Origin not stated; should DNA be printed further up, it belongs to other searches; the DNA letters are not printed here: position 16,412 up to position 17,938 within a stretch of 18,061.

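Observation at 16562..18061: GAF-GAF-ANTAR antiterminator regulator next to nadE and a strong divergent promoter feeding a multi-hairpin leader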

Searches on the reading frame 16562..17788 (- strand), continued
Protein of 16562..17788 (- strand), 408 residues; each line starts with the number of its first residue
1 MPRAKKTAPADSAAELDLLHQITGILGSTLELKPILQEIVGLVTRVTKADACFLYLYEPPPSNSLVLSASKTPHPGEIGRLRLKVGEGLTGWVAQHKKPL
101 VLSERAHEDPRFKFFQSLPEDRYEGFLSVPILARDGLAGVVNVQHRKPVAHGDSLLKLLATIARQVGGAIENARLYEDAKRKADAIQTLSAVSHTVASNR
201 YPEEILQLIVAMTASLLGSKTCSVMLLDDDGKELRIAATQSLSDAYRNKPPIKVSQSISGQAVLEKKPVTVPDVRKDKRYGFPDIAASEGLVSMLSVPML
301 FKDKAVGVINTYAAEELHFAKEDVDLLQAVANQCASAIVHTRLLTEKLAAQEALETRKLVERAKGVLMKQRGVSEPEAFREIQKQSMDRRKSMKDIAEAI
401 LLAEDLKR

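Call 13: find_encoding_contigs(protein=P0007, flank=6000, max_places=2)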
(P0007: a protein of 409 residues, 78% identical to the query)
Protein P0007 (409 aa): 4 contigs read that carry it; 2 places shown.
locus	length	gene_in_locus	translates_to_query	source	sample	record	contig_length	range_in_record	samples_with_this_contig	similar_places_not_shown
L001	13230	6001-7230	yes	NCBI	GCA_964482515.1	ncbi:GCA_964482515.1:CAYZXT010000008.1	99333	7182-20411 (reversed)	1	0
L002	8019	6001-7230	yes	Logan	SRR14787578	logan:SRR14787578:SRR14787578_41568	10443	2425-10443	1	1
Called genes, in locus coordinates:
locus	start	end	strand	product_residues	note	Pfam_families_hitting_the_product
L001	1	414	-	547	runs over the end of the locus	PF13231:PMT_2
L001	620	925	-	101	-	PF02575:YbaB_DNA_bd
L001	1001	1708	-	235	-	PF17746:SfsA_N, PF03749:SfsA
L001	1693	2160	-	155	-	PF05991:NYN_YacP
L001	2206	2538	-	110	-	PF07615:Ykof (weak), PF01910:Thiamine_BP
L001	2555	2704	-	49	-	-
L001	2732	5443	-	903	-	PF03699:UPF0182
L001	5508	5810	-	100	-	PF20114:DUF6504 (weak)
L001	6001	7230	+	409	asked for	PF01590:GAF, PF13185:GAF_2, PF13492:GAF_3, PF01590:GAF, PF13185:GAF_2, PF13492:GAF_3, PF03861:ANTAR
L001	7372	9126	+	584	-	PF00795:CN_hydrolase, PF02540:NAD_synthase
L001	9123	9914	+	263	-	PF00106:adh_short, PF08659:KR, PF23441:SDR, PF13561:adh_short_C2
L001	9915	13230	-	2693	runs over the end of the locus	PF00226:DnaJ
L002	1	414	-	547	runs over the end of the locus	PF13231:PMT_2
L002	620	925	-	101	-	PF02575:YbaB_DNA_bd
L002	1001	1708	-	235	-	PF17746:SfsA_N, PF03749:SfsA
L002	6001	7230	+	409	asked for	PF01590:GAF, PF13185:GAF_2, PF13492:GAF_3, PF01590:GAF, PF13185:GAF_2, PF13492:GAF_3, PF03861:ANTAR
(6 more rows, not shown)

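Call 14: find_encoding_contigs(protein=P0008, flank=6000, max_places=2)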
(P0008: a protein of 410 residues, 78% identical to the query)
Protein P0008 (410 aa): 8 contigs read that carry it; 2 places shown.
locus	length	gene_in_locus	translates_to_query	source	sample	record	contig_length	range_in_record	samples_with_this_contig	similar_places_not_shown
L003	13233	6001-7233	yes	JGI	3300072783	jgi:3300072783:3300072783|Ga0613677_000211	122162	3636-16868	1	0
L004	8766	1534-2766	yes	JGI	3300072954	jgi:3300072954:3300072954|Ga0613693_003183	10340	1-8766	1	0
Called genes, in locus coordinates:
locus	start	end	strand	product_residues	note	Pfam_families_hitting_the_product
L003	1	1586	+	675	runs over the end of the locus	PF04551:GcpE, PF26540:GcpE_C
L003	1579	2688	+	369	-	PF01594:AI-2E_transport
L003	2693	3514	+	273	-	PF22435:MRM3-like_sub_bind (weak), PF00588:SpoU_methylase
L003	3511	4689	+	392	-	PF07075:NamZ_N, PF20732:NamZ_C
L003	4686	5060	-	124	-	PF02537:CRCB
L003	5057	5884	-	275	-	PF04116:FA_hydroxylase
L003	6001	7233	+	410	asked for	PF01590:GAF, PF13185:GAF_2, PF13492:GAF_3, PF01590:GAF, PF13185:GAF_2, PF13492:GAF_3, PF03861:ANTAR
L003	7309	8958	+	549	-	PF00795:CN_hydrolase, PF02540:NAD_synthase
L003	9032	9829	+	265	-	PF00106:adh_short, PF08659:KR, PF23441:SDR (weak), PF13460:NAD_binding_10 (faint), PF13561:adh_short_C2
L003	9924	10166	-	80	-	-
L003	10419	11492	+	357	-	PF01926:MMR_HSR1, PF02421:FeoB_N, PF06071:YchF-GTPase_C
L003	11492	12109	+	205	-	PF10604:Polyketide_cyc2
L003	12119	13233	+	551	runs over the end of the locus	PF02554:CstA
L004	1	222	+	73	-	?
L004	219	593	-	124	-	PF02537:CRCB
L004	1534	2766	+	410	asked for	PF01590:GAF, PF13185:GAF_2, PF13492:GAF_3, PF01590:GAF, PF13185:GAF_2, PF13492:GAF_3, PF03861:ANTAR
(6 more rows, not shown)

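Call 15: find_encoding_contigs(protein=P0003, flank=6000, max_places=2)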
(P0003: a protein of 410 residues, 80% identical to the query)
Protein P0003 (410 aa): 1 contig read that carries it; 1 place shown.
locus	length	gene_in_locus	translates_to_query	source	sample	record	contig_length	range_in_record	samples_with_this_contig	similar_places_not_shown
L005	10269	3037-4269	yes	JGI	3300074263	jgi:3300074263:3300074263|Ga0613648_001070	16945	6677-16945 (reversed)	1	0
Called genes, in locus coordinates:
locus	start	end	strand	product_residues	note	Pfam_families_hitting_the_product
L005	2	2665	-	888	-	?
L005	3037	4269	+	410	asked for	PF01590:GAF, PF13185:GAF_2, PF13492:GAF_3, PF01590:GAF, PF13185:GAF_2, PF13492:GAF_3, PF03861:ANTAR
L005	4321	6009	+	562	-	PF00795:CN_hydrolase, PF02540:NAD_synthase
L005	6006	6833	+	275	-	PF00106:adh_short, PF08659:KR, PF13561:adh_short_C2, PF23441:SDR (weak)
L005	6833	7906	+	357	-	PF01926:MMR_HSR1, PF02421:FeoB_N, PF06071:YchF-GTPase_C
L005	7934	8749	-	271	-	PF13485:Peptidase_MA_2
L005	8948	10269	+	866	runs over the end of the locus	PF00072:Response_reg, PF00989:PAS, PF08448:PAS_4, PF13426:PAS_9, PF08447:PAS_3, PF01590:GAF, PF13185:GAF_2, PF13492:GAF_3, +4 more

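Call 21: find_related_loci(query=window:16562-17788:-, collection=genome_contigs, flank=6000)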
Query window:16562-17788:- (408 aa) in genome_contigs; peptide patterns used: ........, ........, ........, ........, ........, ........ (x = any residue, [..] = any of these).
167 stretches matched a pattern; 76 encode a relative of the query (tblastn E <= 1e-3); 76 distinct loci.
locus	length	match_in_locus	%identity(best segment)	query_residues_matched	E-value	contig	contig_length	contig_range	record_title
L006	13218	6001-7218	80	1-406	0e+0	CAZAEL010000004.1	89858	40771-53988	MAG TPA_asm: uncultured Elusimicrobia sp. isolate binchicken_co130_1 genome assembly, contig: NODE_454_length_89858_cov_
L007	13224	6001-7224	78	1-408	0e+0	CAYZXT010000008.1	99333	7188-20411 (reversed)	MAG TPA_asm: uncultured Elusimicrobia sp. isolate SRP323723_co1_143 genome assembly, contig: NODE_191_length_99333_cov_7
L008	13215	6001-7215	75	1-406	0e+0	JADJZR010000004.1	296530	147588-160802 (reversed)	MAG: Elusimicrobia bacterium isolate Lyne_18-Q3-R50-59_MAXAC.215 tig00008281-10-2956000, whole genome shotgun sequence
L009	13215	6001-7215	74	1-406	0e+0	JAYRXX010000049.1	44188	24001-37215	MAG: Elusimicrobiota bacterium isolate EBPR_ori4bin.9 k141_140072, whole genome shotgun sequence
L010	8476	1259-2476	75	1-406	0e+0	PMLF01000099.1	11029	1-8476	MAG: Elusimicrobia bacterium isolate fen_1173 73.20120600_E1D.151_contig_83996, whole genome shotgun sequence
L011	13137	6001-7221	75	1-407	0e+0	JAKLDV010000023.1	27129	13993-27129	MAG: Elusimicrobia bacterium isolate RA.bin118 RA.bin118_23, whole genome shotgun sequence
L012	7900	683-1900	74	1-406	0e+0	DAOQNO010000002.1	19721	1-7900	MAG TPA_asm: Elusimicrobiota bacterium isolate AMR_MDS_0494 NODE_1006_length_19721_cov_5.131496, whole genome shotgun se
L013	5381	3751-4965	67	1-408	0e+0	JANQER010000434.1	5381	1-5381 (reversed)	MAG: Elusimicrobia bacterium isolate PL23a_bin.39 k99_192405, whole genome shotgun sequence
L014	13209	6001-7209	59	2-406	3e-162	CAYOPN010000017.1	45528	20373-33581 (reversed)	MAG TPA_asm: uncultured Elusimicrobia bacterium isolate SRP150892_co2_475 genome assembly, contig: NODE_892_length_45528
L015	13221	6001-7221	63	1-406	4e-162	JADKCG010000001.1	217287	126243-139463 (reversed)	MAG: Elusimicrobia bacterium isolate OdNE_18-Q3-R46-58_BATAC.493 tig00007207-10-2154080, whole genome shotgun sequence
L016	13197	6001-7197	57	5-406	8e-159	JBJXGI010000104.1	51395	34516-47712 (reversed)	MAG: Elusimicrobiota bacterium isolate F1F2.bin.33 k127_3987806, whole genome shotgun sequence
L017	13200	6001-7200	57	4-406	2e-156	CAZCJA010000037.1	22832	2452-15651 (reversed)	MAG TPA_asm: uncultured Elusimicrobia sp. isolate SRP292972_co3_129 genome assembly, contig: NODE_1256_length_22832_cov_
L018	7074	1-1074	61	46-406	7e-150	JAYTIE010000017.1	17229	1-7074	MAG: Elusimicrobiota bacterium isolate GFS_2647 GFS_2647_16, whole genome shotgun sequence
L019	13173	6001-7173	56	15-406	3e-137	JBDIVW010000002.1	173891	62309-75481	MAG: Nitrospiraceae bacterium isolate Bin_25 NODE_61_length_173891_cov_13.355120, whole genome shotgun sequence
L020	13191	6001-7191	42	10-407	2e-108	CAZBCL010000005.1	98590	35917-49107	MAG TPA_asm: uncultured Spirochaetia bacterium isolate binchicken_co67_111 genome assembly, contig: NODE_99_length_98590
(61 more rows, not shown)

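Call 35: find_related_loci(query=window:16562-17788:-, collection=metagenome_contigs, flank=4000)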
Query window:16562-17788:- (408 aa) in metagenome_contigs; peptide patterns used: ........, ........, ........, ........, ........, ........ (x = any residue, [..] = any of these).
315 stretches matched a pattern; 95 encode a relative of the query (tblastn E <= 1e-3); the best 80 are kept; 80 distinct loci.
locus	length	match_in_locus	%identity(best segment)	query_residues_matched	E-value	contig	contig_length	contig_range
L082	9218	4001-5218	74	1-406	0e+0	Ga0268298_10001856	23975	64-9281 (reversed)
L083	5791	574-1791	73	1-406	0e+0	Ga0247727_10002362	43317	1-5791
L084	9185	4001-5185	72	1-396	0e+0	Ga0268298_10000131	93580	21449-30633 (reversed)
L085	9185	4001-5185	72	1-396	0e+0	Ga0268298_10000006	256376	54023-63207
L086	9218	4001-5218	70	1-406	0e+0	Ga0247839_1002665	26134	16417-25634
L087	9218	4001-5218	70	1-406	0e+0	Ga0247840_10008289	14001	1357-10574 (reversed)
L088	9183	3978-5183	62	6-408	4e-173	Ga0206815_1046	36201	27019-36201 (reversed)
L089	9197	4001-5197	58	2-406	4e-159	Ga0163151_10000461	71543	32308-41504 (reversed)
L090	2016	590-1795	59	1-406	1e-170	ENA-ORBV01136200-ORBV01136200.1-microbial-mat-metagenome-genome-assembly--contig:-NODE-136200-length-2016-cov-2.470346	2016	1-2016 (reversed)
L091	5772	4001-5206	58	4-406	3e-159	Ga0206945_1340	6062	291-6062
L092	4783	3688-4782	57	1-369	3e-140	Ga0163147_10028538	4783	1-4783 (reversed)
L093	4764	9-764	79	13-407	7e-132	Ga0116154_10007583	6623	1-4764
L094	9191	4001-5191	42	10-407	1e-108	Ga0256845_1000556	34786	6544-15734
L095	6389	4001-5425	44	14-406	2e-88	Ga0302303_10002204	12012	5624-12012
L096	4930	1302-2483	39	14-406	1e-83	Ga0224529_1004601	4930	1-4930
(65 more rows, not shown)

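Call 36: find_encoding_contigs(protein=P0004, flank=5000, max_places=2)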
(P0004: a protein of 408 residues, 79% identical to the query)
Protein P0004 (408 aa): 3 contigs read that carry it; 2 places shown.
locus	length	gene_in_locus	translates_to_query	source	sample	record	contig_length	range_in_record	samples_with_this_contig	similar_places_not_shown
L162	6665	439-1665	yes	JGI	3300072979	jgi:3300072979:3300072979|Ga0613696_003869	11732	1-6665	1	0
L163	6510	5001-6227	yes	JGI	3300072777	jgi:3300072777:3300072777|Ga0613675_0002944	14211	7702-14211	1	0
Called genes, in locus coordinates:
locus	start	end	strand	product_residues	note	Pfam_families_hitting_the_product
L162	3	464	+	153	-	?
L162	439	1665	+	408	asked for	PF01590:GAF, PF13185:GAF_2, PF13492:GAF_3, PF01590:GAF, PF13185:GAF_2, PF13492:GAF_3, PF03861:ANTAR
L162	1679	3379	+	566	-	PF00795:CN_hydrolase, PF02540:NAD_synthase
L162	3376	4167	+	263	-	PF00106:adh_short, PF08659:KR, PF23441:SDR (weak), PF13460:NAD_binding_10 (weak), PF13561:adh_short_C2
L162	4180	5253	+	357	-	PF01926:MMR_HSR1, PF02421:FeoB_N, PF06071:YchF-GTPase_C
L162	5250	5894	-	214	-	PF04305:DUF455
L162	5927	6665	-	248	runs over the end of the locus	PF03372:Exo_endo_phos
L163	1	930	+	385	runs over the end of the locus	PF01594:AI-2E_transport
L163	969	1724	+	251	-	PF00588:SpoU_methylase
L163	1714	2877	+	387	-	PF07075:NamZ_N, PF20732:NamZ_C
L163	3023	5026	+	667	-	PF02310:B12-binding, PF04055:Radical_SAM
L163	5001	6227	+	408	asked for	PF01590:GAF, PF13185:GAF_2, PF13492:GAF_3, PF01590:GAF, PF13185:GAF_2, PF13492:GAF_3, PF03861:ANTAR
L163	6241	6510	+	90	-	?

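Call 37: find_encoding_contigs(protein=P0010, flank=5000, max_places=2)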
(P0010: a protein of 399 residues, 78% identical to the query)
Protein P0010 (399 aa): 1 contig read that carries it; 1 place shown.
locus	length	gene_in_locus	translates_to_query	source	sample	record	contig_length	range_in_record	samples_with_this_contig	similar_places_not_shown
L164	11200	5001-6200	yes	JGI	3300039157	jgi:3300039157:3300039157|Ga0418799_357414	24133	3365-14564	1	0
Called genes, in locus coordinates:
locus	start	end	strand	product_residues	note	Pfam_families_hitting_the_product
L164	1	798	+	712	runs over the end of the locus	PF04551:GcpE, PF26540:GcpE_C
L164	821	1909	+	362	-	PF01594:AI-2E_transport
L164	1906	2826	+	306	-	PF22435:MRM3-like_sub_bind (weak), PF00588:SpoU_methylase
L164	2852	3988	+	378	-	PF07075:NamZ_N, PF20732:NamZ_C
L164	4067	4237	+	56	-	PF22570:LiaF-TM (weak)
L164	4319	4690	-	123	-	PF02537:CRCB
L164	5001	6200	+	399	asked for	PF01590:GAF, PF13185:GAF_2, PF13492:GAF_3, PF01590:GAF, PF13185:GAF_2, PF13492:GAF_3, PF03861:ANTAR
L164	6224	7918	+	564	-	PF00795:CN_hydrolase, PF02540:NAD_synthase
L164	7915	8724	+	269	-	PF23441:SDR (weak), PF00106:adh_short, PF08659:KR, PF13460:NAD_binding_10 (weak), PF13561:adh_short_C2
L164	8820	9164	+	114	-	PF05635:23S_rRNA_IVP, PF22296:bAvd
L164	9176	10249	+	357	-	PF01926:MMR_HSR1, PF02421:FeoB_N, PF06071:YchF-GTPase_C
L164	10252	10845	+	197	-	-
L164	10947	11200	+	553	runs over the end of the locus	PF02554:CstA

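Call 38: find_encoding_contigs(protein=P0005, flank=5000, max_places=2)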
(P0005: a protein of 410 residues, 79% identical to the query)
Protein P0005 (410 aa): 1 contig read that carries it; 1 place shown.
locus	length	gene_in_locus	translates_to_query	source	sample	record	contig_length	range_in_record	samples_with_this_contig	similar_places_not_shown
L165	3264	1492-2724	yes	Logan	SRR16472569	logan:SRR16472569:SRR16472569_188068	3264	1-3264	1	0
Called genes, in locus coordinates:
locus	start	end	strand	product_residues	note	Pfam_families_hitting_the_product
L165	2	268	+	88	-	?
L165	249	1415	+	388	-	PF07075:NamZ_N, PF20732:NamZ_C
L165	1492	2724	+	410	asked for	PF01590:GAF, PF13185:GAF_2, PF13492:GAF_3, PF01590:GAF, PF13185:GAF_2, PF13492:GAF_3, PF03861:ANTAR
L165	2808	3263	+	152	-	?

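Call 39: find_encoding_contigs(protein=P0002, flank=5000, max_places=2)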
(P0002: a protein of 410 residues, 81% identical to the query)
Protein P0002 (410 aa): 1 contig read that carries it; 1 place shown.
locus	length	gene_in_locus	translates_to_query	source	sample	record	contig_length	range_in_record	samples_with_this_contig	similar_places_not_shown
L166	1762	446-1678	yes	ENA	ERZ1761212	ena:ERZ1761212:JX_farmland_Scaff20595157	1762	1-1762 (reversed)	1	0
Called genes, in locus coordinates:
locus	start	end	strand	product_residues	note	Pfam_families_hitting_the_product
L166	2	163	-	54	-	?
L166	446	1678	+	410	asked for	PF01590:GAF, PF13185:GAF_2, PF13492:GAF_3, PF01590:GAF, PF13185:GAF_2, PF13492:GAF_3, PF03861:ANTAR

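Call 43: search_solved_structures(query=window:16562-17788:-, max_evalue=0.01, show_alignments=2)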
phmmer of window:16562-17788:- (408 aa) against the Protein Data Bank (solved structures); distinct sequences matched with E-value up to 0.01: 23.
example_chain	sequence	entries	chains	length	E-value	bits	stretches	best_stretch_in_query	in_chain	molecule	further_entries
3ci6_A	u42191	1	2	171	5.4e-19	71.7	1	12-174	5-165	Phosphoenolpyruvate-protein phosphotransferase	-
3e0y_A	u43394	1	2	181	7.8e-19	71.2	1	15-181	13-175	Conserved domain protein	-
3trc_A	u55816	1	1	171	1.1e-15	60.8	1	16-174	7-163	Phosphoenolpyruvate-protein phosphotransferase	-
1s8n_A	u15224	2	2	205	2.5e-13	53.1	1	262-401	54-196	putative antiterminator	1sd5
5w10_A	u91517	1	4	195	3.6e-10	42.7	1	182-341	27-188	cGMP-specific phosphodiesterase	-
4g3k_A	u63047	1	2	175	1.7e-08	37.2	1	12-169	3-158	Transcriptional regulator nlh1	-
4g3w_A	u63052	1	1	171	1.9e-08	37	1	12-168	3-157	Transcriptional regulator nlh1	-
3lfv_A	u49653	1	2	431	4.4e-08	35.8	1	79-309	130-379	cGMP-specific 3',5'-cyclic phosphodiesterase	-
3mf0_A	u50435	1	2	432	4.5e-08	35.8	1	79-309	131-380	cGMP-specific 3',5'-cyclic phosphodiesterase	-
6wsh_A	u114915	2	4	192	7.4e-08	35.1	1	341-403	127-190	Response regulator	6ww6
9lss_A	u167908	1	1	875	8.2e-08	34.9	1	79-343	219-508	cGMP-specific 3',5'-cyclic phosphodiesterase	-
3bjc_A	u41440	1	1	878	8.3e-08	34.9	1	79-343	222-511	cGMP-specific 3',5'-cyclic phosphodiesterase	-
4akk_A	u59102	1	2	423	1.1e-07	34.5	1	344-405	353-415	NITRATE REGULATORY PROTEIN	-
1ykd_A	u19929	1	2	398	3.2e-05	26.4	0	187-302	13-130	adenylate cyclase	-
4mcw_A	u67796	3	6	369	7.7e-05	25.2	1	15-194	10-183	Metal dependent phosphohydrolase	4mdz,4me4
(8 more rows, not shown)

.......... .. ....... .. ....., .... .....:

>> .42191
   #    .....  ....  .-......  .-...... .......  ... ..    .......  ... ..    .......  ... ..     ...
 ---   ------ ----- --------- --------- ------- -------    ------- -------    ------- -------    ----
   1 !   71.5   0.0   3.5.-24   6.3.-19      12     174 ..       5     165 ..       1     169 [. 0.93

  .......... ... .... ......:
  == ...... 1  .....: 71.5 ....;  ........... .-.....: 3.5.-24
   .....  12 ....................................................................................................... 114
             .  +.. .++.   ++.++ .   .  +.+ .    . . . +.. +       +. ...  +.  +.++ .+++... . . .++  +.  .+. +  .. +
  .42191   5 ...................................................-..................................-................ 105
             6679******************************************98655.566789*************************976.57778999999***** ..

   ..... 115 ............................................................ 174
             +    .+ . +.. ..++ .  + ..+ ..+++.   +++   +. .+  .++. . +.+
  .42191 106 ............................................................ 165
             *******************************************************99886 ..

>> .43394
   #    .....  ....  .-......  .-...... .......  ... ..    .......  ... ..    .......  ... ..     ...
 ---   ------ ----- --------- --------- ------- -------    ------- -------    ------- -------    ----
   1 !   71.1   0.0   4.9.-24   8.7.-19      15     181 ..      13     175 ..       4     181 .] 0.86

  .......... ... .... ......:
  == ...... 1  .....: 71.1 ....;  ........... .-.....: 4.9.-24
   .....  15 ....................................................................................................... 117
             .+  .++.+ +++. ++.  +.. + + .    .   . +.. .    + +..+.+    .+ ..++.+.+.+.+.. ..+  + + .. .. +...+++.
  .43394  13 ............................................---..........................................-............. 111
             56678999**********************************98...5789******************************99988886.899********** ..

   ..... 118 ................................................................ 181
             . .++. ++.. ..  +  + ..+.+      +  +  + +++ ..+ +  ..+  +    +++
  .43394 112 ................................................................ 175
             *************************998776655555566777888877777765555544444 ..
